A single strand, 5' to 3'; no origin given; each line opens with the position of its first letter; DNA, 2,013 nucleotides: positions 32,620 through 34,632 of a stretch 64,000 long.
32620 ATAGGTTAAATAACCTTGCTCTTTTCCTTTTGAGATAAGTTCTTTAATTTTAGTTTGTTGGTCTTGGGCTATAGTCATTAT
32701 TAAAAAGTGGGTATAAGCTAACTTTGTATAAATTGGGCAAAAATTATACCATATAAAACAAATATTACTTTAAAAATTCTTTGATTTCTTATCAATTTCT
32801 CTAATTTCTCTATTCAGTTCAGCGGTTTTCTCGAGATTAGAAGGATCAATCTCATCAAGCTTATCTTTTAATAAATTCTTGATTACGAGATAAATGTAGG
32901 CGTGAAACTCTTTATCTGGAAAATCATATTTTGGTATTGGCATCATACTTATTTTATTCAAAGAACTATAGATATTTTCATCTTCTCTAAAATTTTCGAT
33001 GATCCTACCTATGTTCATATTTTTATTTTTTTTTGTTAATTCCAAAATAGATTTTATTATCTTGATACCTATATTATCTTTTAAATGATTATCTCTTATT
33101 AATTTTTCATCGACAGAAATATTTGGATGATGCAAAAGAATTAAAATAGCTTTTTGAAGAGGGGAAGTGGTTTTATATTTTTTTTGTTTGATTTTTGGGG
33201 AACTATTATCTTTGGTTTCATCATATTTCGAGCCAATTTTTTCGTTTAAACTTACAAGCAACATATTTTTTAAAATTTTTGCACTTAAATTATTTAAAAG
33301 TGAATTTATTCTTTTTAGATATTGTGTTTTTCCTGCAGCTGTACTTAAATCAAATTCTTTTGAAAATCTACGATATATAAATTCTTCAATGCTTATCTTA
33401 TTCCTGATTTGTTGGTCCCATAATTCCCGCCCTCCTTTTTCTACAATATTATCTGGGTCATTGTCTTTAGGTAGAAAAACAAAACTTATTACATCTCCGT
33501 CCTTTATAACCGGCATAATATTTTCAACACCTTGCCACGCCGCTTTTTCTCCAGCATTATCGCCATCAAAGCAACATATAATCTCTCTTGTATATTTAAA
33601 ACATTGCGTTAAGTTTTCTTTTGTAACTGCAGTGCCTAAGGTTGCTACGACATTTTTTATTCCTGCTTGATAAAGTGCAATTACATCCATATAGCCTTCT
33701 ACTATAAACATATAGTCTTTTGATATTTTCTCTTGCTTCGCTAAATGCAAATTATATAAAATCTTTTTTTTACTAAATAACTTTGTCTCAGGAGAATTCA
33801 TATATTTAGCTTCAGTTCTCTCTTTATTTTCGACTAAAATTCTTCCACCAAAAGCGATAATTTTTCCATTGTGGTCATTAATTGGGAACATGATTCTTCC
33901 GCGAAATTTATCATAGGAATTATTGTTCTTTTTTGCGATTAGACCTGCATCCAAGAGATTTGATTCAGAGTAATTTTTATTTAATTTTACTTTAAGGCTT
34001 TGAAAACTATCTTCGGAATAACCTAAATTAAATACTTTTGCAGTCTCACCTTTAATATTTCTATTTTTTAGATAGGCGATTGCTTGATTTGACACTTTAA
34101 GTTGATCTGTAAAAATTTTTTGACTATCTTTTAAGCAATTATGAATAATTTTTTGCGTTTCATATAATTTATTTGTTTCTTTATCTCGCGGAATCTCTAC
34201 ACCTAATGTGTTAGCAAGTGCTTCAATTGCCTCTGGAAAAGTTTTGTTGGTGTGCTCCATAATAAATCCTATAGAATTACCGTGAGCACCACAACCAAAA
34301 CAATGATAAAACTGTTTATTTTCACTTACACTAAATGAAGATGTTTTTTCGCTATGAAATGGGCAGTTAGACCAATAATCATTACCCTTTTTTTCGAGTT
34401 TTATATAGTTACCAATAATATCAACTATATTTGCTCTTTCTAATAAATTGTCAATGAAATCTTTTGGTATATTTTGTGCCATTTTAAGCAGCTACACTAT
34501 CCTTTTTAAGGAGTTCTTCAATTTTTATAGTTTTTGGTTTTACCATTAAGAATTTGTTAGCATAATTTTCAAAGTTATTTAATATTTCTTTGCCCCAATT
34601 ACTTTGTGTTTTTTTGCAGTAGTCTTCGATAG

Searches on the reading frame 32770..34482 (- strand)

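Call 5: search_protein_families(library=ncbifam, proteins=[window:32770-34482:-])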
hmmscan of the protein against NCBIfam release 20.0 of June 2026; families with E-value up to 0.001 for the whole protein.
window:32770-34482:- (570 aa): 3 families
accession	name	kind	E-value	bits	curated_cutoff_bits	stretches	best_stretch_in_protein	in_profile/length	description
TIGR01391.1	dnaG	equivalog_domain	2e-133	445.2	283.6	1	5-415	2-413/414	DNA primase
NF003108.1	PRK04031.1-1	equivalog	1.3e-08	34.5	300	1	255-373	163-268/419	DNA primase DnaG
TIGR00646.1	MG010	hypoth_equivalog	4.2e-06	26.4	260.65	1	200-316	63-172/218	DNA primase-like protein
